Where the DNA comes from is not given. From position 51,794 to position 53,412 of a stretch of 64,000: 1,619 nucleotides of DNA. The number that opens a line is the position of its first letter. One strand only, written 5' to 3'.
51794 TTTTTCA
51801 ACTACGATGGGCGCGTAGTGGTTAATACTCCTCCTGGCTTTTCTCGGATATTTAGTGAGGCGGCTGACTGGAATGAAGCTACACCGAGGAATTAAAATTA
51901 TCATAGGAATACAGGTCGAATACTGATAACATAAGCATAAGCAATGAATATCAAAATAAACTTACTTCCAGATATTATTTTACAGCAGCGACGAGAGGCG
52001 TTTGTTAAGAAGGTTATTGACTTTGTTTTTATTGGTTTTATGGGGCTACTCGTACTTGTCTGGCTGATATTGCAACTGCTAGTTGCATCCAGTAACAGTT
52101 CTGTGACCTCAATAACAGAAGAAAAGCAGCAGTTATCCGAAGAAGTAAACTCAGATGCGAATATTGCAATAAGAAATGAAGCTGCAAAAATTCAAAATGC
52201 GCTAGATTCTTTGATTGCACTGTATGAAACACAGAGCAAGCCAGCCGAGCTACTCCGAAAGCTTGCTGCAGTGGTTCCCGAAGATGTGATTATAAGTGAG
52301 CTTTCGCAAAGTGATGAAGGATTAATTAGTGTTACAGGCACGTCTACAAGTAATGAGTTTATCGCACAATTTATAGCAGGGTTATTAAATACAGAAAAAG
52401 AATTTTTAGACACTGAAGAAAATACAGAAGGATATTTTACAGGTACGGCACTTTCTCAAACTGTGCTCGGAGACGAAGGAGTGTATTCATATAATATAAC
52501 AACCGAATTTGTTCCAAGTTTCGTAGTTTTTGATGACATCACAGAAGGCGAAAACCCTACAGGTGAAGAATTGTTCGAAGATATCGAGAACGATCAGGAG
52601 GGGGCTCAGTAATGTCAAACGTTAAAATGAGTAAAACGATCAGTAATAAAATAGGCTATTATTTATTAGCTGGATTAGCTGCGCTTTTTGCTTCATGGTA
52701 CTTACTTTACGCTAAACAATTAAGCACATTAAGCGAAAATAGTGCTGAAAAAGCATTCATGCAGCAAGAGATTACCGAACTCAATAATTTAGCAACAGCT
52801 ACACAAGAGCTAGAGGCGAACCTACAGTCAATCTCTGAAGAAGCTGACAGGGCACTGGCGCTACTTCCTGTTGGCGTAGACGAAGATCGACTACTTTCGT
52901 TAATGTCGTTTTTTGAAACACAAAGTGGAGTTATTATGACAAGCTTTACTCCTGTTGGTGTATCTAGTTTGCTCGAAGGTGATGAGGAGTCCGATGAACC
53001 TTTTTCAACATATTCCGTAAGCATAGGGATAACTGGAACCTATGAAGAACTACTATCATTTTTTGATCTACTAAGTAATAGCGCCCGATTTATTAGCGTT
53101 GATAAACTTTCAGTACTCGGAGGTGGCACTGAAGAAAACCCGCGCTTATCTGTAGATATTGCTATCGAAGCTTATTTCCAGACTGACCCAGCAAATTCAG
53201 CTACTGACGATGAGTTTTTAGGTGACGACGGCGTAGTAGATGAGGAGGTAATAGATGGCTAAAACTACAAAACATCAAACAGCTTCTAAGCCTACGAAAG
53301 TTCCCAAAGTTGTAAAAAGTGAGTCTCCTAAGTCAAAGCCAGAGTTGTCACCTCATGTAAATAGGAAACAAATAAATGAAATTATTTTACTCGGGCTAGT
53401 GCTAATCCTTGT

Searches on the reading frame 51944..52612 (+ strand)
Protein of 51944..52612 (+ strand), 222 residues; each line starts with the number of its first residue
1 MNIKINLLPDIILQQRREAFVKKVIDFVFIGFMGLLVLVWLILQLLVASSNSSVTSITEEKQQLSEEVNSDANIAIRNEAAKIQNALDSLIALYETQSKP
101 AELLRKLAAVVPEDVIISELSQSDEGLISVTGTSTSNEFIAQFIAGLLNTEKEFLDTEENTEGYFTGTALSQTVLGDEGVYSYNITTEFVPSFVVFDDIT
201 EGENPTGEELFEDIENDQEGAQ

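Call 6: search_protein_families(library=pfam, proteins=[window:51944-52612:+], max_evalue=0.1)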
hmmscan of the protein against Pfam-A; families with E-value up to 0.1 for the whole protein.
window:51944-52612:+ (222 aa): 3 families
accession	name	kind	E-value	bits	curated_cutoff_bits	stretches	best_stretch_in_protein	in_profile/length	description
PF05137.18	PilN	-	2.3e-07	31.2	22.8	1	103-149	2-47/78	Fimbrial assembly protein (PilN)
PF20211.3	DUF6571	-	0.0062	15.5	27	1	50-122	38-108/729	Family of unknown function (DUF6571)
PF10999.13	DUF2839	-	0.068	14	22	0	12-45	27-59/67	Protein of unknown function (DUF2839)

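Call 7: search_protein_families(library=ncbifam, proteins=[window:51944-52612:+], max_evalue=0.1)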
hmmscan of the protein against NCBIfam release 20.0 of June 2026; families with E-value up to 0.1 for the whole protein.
window:51944-52612:+ (222 aa): 0 families

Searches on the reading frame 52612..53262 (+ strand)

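Call 6: search_protein_families(library=pfam, proteins=[window:52612-53262:+], max_evalue=0.1)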
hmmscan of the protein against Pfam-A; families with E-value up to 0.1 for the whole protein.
window:52612-53262:+ (216 aa): 2 families
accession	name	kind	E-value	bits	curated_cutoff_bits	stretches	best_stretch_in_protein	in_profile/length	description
PF04350.18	PilO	-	1.6e-10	41.7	22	1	41-188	2-141/145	Pilus assembly protein, PilO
PF10741.14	T2SSM_b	-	0.00026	21.3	21.7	1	124-188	41-110/111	Type II secretion system (T2SS), protein M subtype b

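Call 7: search_protein_families(library=ncbifam, proteins=[window:52612-53262:+], max_evalue=0.1)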
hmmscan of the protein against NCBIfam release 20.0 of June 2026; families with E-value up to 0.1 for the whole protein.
window:52612-53262:+ (216 aa): 1 family
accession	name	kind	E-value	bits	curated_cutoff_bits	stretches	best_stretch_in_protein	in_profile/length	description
NF040576.1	T2SS_GspM_XpsM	equivalog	1.9e-08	34.2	60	1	19-190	5-179/180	type II secretion system protein GspM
